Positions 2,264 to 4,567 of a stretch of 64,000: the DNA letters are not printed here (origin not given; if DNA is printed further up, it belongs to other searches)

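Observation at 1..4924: Split methyltransferase / SNF2 ATPase / PD-(D/E)xK nuclease module at the window edge (candidate Type ISP-like or DISARM-like defence locus)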

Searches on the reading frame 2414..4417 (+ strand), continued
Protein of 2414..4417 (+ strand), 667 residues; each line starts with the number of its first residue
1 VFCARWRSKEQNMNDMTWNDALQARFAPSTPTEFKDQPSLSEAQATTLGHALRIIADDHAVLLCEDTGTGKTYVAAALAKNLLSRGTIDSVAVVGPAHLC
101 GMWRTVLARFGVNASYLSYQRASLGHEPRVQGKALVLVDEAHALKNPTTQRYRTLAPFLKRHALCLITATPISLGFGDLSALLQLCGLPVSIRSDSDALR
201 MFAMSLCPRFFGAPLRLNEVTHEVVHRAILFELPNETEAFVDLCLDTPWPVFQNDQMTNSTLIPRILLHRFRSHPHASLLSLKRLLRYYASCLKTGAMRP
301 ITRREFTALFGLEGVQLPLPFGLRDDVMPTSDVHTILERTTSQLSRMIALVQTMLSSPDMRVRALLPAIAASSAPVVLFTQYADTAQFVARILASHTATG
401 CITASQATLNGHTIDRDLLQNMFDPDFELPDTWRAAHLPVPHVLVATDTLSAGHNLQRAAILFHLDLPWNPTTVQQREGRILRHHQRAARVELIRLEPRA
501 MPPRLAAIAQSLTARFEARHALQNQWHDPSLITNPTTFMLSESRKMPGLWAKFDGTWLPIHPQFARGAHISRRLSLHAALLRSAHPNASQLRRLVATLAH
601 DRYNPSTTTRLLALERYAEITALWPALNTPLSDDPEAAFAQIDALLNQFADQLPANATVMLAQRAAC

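Call 20: search_solved_structures(query=window:2450-4414:+, max_evalue=0.01)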
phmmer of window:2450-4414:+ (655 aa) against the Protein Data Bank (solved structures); distinct sequences matched with E-value up to 0.01: 10.
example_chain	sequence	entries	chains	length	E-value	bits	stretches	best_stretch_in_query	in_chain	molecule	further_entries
8so8_A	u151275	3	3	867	1.5e-05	27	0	421-474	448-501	RNA polymerase-associated protein RapA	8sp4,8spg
4s20_K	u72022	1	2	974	2.2e-05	26.5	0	421-474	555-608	RNA polymerase-associated protein RapA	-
6bog_A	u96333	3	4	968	2.2e-05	26.4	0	421-474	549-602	RNA polymerase-associated protein RapA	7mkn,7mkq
7m8e_F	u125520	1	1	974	2.3e-05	26.4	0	421-474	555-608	RNA polymerase-associated protein RapA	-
8t0l_F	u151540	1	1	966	9.8e-05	24.3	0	421-474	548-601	RNA polymerase-associated protein RapA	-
9ge5_G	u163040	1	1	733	0.00023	23.1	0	116-174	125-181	Chromatin-remodeling ATPase INO80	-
6hts_G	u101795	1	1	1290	0.0017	20.2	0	116-174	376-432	Chromatin-remodeling ATPase INO80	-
7zi4_G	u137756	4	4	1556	0.0032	19.3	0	116-174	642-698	Chromatin-remodeling ATPase INO80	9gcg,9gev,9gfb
1z63_A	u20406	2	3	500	0.0064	18.3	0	121-174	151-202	Helicase of the snf2/rad54 family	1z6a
9ear_W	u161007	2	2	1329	0.0099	17.7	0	122-173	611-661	Chromodomain-helicase-DNA-binding protein 1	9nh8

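Call 22: find_related_loci(query=A1, collection=genome_contigs, flank=10000)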
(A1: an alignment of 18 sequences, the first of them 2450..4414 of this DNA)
Query A1 (655 aa) in genome_contigs; peptide patterns used: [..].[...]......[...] (x = any residue, [..] = any of these).
279 stretches matched a pattern; 238 encode a relative of the query (tblastn E <= 1e-3); the best 80 are kept; 80 distinct loci.
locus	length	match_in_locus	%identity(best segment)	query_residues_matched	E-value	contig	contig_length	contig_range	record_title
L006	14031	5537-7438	43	10-633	3e-163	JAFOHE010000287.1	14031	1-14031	MAG: Proteobacteria bacterium isolate RGIG464 Dairy_cattle_Colon.Co__c3420174, whole genome shotgun sequence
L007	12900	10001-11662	41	6-559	5e-143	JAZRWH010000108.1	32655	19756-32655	MAG: Myxococcota bacterium isolate T1900044952_TA20190005.MAGScoT_cleanbin_000039 SGB_3703_k141_826940, whole genome sho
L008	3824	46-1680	37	8-550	9e-105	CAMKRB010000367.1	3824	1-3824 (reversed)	MAG: uncultured Myxococcales bacterium isolate SRR12081292_bin.20_metaWRAP_v1.3_MAG genome assembly, contig: ERZ12289771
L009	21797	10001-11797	35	27-619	2e-101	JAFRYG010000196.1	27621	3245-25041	MAG: Proteobacteria bacterium isolate RGIG2907 Goat_Omasum.Co__c2183282, whole genome shotgun sequence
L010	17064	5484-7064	37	27-553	2e-95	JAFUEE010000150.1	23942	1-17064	MAG: Proteobacteria bacterium isolate RGIG4413 Roe_deer_Omasum-2__c281888, whole genome shotgun sequence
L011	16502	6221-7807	35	27-548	3e-94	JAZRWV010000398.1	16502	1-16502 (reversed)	MAG: Myxococcota bacterium isolate T1900044951_TA20190004.MAGScoT_cleanbin_000050 SGB_3670_k141_526392, whole genome sho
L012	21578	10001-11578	35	28-550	1e-92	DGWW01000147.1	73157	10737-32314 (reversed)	MAG TPA_asm: Myxococcales bacterium UBA4248 UBA4248_contig_19723, whole genome shotgun sequence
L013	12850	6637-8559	32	28-651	2e-92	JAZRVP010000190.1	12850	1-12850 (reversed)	MAG: Myxococcota bacterium isolate T1900044953_TA20190006.MAGScoT_cleanbin_000031 SGB_3738_k141_1371707, whole genome sh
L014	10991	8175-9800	36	16-550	3e-89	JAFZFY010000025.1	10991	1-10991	MAG: Proteobacteria bacterium isolate RGIG7731 Water_buffalos_Rectum-3__c36545, whole genome shotgun sequence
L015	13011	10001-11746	31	26-625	5e-75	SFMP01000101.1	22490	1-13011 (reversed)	MAG: Myxococcales bacterium isolate W2P31.034 Contig14029, whole genome shotgun sequence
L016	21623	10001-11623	33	48-554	2e-59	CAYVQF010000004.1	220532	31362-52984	MAG TPA_asm: uncultured Myxococcales bacterium isolate SRP241326_co1_343 genome assembly, contig: NODE_64_length_220532_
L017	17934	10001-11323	30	20-474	2e-38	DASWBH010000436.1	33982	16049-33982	MAG TPA_asm: Thermoanaerobaculia bacterium isolate SMAG_U2677 k141_1233807, whole genome shotgun sequence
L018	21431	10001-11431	30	15-504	2e-37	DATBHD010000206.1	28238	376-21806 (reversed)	MAG TPA_asm: Gemmatimonadaceae bacterium isolate SMAG_U3855 k141_2699350, whole genome shotgun sequence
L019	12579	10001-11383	29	32-504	3e-37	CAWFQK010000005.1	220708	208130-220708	MAG: uncultured Gemmatimonadaceae bacterium isolate MFD05705.bin.1.166 genome assembly, contig: contig_48938, whole geno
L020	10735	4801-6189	29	32-504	3e-34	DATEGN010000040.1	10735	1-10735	MAG TPA_asm: Gemmatimonadaceae bacterium isolate SMAG_U8786 k141_184249, whole genome shotgun sequence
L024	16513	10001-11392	30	10-477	2e-33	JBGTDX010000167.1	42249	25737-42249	MAG: Thermoanaerobaculia bacterium isolate JTS-RE153 k141_11930449, whole genome shotgun sequence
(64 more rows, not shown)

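Call 57: search_protein_families(library=pfam, proteins=[L009:5009-6745:+, L009:4020-4865:+, L009:1867-3711:-, L004:6090-8222:-, L016:12230-15256:+, L015:3152-6574:-, L009:16360-17628:-], max_evalue=0.001)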
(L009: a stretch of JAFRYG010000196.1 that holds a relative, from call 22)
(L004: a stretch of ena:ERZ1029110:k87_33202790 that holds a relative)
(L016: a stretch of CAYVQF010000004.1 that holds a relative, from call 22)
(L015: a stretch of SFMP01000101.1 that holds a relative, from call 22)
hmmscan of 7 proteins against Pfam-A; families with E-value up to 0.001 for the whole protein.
L009:5009-6745:+ (579 aa): 8 families
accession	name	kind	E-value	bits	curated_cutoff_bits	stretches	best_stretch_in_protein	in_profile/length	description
PF13649.12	Methyltransf_25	-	1.8e-18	67.5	27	1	372-466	1-97/97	Methyltransferase domain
PF13489.12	Methyltransf_23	-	1.1e-16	61.5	27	1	353-552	5-164/164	Methyltransferase domain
PF13847.12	Methyltransf_31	-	1.2e-13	51.4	27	1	366-474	1-113/145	Methyltransferase domain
PF08241.18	Methyltransf_11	-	6.1e-13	49.7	21.2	1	373-470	1-95/95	Methyltransferase domain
PF01209.24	Ubie_methyltran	-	1.5e-12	47.8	20.1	1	357-487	36-169/233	ubiE/COQ5 methyltransferase family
PF08242.18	Methyltransf_12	-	2.2e-06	28.7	30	1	373-468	1-98/98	Methyltransferase domain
PF02353.26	CMAS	-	6.9e-06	26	27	1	356-474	50-168/273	Mycolic acid cyclopropane synthetase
PF03848.20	TehB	-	0.00018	21.4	20.4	1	360-470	22-132/193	Tellurite resistance protein TehB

L009:4020-4865:+ (282 aa): 1 family
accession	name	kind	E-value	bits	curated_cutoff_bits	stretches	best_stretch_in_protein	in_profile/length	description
PF02666.20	PS_Dcarbxylase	-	3.9e-48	164.2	22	1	61-278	1-197/198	Phosphatidylserine decarboxylase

L009:1867-3711:- (615 aa): 0 families

L004:6090-8222:- (711 aa): 0 families

L016:12230-15256:+ (1009 aa): 4 families
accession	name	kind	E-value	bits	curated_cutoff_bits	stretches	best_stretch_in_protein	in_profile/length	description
PF02913.24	FAD-oxidase_C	-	1.3e-51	176.2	21.2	1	292-539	1-246/248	FAD linked oxidases, C-terminal domain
PF01565.28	FAD_binding_4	-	6.8e-44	149.4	26.4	1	59-196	1-138/139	FAD binding domain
PF13534.11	Fer4_17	-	2.7e-08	34.7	22.2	1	580-658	1-61/61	4Fe-4S dicluster domain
PF13183.11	Fer4_8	-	1.6e-07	32.2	27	1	578-657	2-68/68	4Fe-4S dicluster domain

L015:3152-6574:- (1141 aa): 1 family
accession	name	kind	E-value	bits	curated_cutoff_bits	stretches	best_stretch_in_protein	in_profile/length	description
PF02412.23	TSP_3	-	2e-13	50.2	25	1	214-238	12-35/36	Thrombospondin type 3 repeat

L009:16360-17628:- (423 aa): 4 families
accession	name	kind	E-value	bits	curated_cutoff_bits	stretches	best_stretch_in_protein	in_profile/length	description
PF13365.12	Trypsin_2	-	1.9e-31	110.2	27.6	1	143-282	1-144/144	Trypsin-like peptidase domain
PF00089.32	Trypsin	-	1.7e-19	71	20.6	1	143-308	27-219/220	Trypsin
PF13180.12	PDZ_2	-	4.3e-11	43.4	27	1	332-416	12-79/80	PDZ domain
PF17820.7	PDZ_6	-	1.2e-08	35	27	1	365-406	14-54/54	PDZ domain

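Call 67: predict_structure(alignment_id=A4)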
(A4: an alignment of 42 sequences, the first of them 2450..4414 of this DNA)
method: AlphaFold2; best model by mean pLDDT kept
length: 655 residues; sequences in the alignment: 42
mean_pLDDT: 89.7   pTM: 0.88
mean pLDDT of the five models: 89.7, 88.6, 87.7, 87.6, 86.7
residues with pLDDT >= 90: 461; 70-90: 143; 50-70: 44; < 50: 7
segments of 3 or more residues with pLDDT < 50: 301-304
pLDDT, mean of each block of 10 residues (from residue 1): 80 94 92 96 95 90 98 97 93 97 97 95 96 93 94 85 83 91 83 94 78 97 98 92 82 92 95 88 65 59 51 73 92 98 96 97 96 96 97 94 94 94 96 80 90 91 89 91 97 95 89 80 86 90 92 91 90 91 95 94 92 89 95 88 85 70
secondary structure, 60 per line:
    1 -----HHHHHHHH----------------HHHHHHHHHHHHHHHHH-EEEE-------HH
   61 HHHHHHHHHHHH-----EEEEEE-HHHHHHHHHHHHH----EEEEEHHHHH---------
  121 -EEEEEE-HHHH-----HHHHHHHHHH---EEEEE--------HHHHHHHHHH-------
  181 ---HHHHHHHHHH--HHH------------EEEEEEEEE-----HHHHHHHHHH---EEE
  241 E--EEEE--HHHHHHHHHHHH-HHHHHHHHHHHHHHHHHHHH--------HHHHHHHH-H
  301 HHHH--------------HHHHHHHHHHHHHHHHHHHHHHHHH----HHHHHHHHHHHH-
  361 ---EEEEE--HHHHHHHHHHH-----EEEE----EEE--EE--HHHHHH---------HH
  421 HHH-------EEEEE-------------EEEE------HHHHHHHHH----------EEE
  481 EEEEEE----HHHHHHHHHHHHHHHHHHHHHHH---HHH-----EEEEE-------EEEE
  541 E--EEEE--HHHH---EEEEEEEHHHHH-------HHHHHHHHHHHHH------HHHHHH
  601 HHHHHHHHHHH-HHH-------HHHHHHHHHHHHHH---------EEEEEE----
elements in order: H6-13 H30-46 E48-51 H59-72 E78-83 H85-97 E102-106 H107-111 E122-127 H129-132 H138-147 E151-155 H164-173 H184-193 E211-219 H225-234 E238-241 E244-247 H250-261 H263-282 H291-298 H300-304 H319-343 H348-359 E364-368 H371-381 E387-390 E395-397 H404-409 H419-423 E431-435 E449-452 H459-467 E478-486 H491-513 E525-529 E537-541 E544-547 H550-553 E557-563 H564-568 H576-588 H595-611 H623-636 E646-651

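Call 69: fold_search(model_id=the predicted structure, library=pdb)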
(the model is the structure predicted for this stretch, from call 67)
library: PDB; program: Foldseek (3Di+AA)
matches with E <= 10: 1717; with E <= 0.001: 560
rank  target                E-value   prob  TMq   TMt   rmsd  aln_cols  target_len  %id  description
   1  9gd3_W                4.1e-16  1.00  0.44  0.34  11.9       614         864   15  Structure of a mononucleosome bound by one copy of Chd1 with the DBD on the exit-side DNA. (released 2024-09-18)
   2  7tn2_W                4.3e-16  1.00  0.44  0.33  13.9       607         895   14  Composite model of a Chd1-nucleosome complex in the nucleotide-free state derived from 2.3A and 2.7A Cryo-EM maps (released 2022-03-02)
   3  9n6h_K                8.0e-16  1.00  0.46  0.39  11.3       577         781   15  2.54 A S.cerevisiae Chd1[L886G/L889G/L891G]-nucleosome 1:1 complex (released 2025-06-11)
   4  7vdv_A                4.2e-15  1.00  0.46  0.38  10.6       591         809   14  The overall structure of human chromatin remodeling PBAF-nucleosome complex (released 2022-05-18)
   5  9jnu_K                7.1e-15  1.00  0.46  0.57   9.6       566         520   14  Structure of isw1-nucleosome complex in ADP state (released 2025-04-09)
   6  7vdt_A                7.5e-15  1.00  0.45  0.48  11.6       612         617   14  The motor-nucleosome module of human chromatin remodeling PBAF-nucleosome complex (released 2022-05-18)
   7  9n6k_K                1.5e-14  1.00  0.44  0.30  13.1       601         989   15  2.88 A S.cerevisiae Chd1[L886G/L889G/L891G]-nucleosome 2:1 complex with DNA-binding domain (released 2025-06-11)
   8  9gd1_W                2.0e-14  1.00  0.46  0.37  10.9       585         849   15  Structure of Chd1 bound to a hexasome-nucleosome complex with a dyad-to-dyad distance of 103 bp. (released 2024-09-18)
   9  9n6k_L                2.3e-14  1.00  0.44  0.38  10.4       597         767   16  2.88 A S.cerevisiae Chd1[L886G/L889G/L891G]-nucleosome 2:1 complex with DNA-binding domain (released 2025-06-11)
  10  8oo9_G                3.7e-14  1.00  0.46  0.66   9.8       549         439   15  CryoEM Structure INO80core Hexasome complex ATPase-DNA refinement state1 (released 2023-07-26)
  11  9n6i_L                3.7e-14  1.00  0.43  0.38  13.3       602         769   16  2.61 A S.cerevisiae Chd1[L886G/L889G/L891G]-nucleosome 2:1 complex (released 2025-06-11)
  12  9jnp_K                4.1e-14  1.00  0.43  0.60  10.0       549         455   15  Structure of isw1-nucleosome complex in ATP state (released 2025-04-09)
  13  9wbz_A                4.1e-14  1.00  0.45  0.44  11.9       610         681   15  The structure of NCP-motor-ARP module of ncBAF-nucleosome complex (released 2026-02-18)
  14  3mwy                  4.4e-14  1.00  0.30  0.29  17.1       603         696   16  Crystal structure of the chromodomain-ATPase portion of the yeast Chd1 chromatin remodeler (released 2010-09-29)
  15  6rfl_Y                4.6e-14  1.00  0.44  0.48  16.2       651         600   13  Structure of the complete Vaccinia DNA-dependent RNA polymerase complex (released 2019-12-11)
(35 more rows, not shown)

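Call 76: search_dna_similar(query=window:2450-4414:+, collection=plasmids, mode=protein, max_rows=12)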
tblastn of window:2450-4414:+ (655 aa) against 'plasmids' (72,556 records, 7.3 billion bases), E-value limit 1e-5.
Records with a match: 212; places in all: 222; records where one place covers at least 80% of the query: 0.
Best place of each record, by identity: 60-80% 1; <60% 211.
By first word of the organism name: Deinococcus 18; Listeria 17; Enterococcus 17; Thermus 12; Klebsiella 11; Nostoc 10; Acinetobacter 8; Rhodococcus 7; Haloarcula 7; Synechocystis 6; and 62 more.
By predicted mobility (MOB-suite, as given by PLSDB): non-mobilizable 121; mobilizable 48; conjugative 43.
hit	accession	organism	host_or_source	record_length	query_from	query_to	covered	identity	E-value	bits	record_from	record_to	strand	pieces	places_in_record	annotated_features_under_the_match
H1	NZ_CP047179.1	Rathayibacter sp. VKM Ac-2759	Tanacetum vulgare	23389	17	506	45%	32.4%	4e-8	123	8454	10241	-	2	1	helicase-related protein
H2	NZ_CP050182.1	Rhodococcus pyridinivorans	bacterial pure culture,Soil sample from ...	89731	17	474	40%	33.1%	5e-7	118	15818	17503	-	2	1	helicase-related protein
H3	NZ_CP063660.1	Synechocystis sp. PCC 7339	cell culture,Tidal pool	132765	27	479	40%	32.6%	4e-8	128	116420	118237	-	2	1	helicase-related protein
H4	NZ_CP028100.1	Synechocystis sp. IPPAS B-1465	axenic culture,Synechocystis sp. GT-L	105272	27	479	40%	32.3%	5e-8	126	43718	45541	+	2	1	helicase-related protein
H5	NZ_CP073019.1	Synechocystis sp. PCC 6803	cell culture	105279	27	479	40%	32.3%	5e-8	126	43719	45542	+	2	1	helicase-related protein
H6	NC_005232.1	Synechocystis sp. PCC 6803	-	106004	27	479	40%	32.3%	5e-8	126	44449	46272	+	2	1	helicase-related protein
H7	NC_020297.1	Synechocystis sp. PCC 6803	-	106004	27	479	40%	32.3%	5e-8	126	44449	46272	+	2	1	helicase-related protein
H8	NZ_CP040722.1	Rhodococcus pyridinivorans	prokaryote,Quinoline-degrading ...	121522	17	474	40%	32.3%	6e-7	118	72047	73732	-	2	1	helicase-related protein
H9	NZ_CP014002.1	Picosynechococcus sp. PCC 73109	cell culture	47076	27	479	40%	32.2%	3e-8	128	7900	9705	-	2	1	helicase-related protein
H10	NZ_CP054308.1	Synechocystis sp. PCC 7338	cell culture,Tidal pool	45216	27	479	40%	32.1%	4e-8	126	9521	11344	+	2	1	helicase-related protein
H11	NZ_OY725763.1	Parabacteroides distasonis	-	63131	32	476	39%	30.3%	3e-9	132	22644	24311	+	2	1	SNF2-related protein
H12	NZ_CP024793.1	Nostoc flagelliforme CCNUN1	cell culture,desert soil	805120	49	490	29%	37.3%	1e-6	119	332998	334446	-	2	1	helicase-related protein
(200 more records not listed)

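Call 77: search_dna_similar(query=window:2450-4414:+, collection=phages, mode=protein, max_rows=8)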
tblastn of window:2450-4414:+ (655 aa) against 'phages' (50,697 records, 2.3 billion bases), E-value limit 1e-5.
Records with a match: 2; places in all: 3; records where one place covers at least 80% of the query: 0.
Best place of each record, by identity: <60% 2.
By first word of the organism name: Pseudanabaena 1; Erysipelothrix 1.
By host as written in the record: Pseudanabaena sp. KCZY-C8 1; Erysipelothrix rhusiopathiae ZJ 1.
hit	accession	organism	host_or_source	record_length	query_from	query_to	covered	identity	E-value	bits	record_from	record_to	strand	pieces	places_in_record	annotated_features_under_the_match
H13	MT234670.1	Pseudanabaena phage PA-SR01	Pseudanabaena sp. KCZY-C8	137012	30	174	22%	31.6%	9e-7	59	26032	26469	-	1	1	DEAD/DEAH box helicase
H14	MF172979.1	Erysipelothrix phage phi1605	Erysipelothrix rhusiopathiae ZJ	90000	366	504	21%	30.5%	3e-8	63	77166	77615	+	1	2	DEAD/DEAH box helicase-like protein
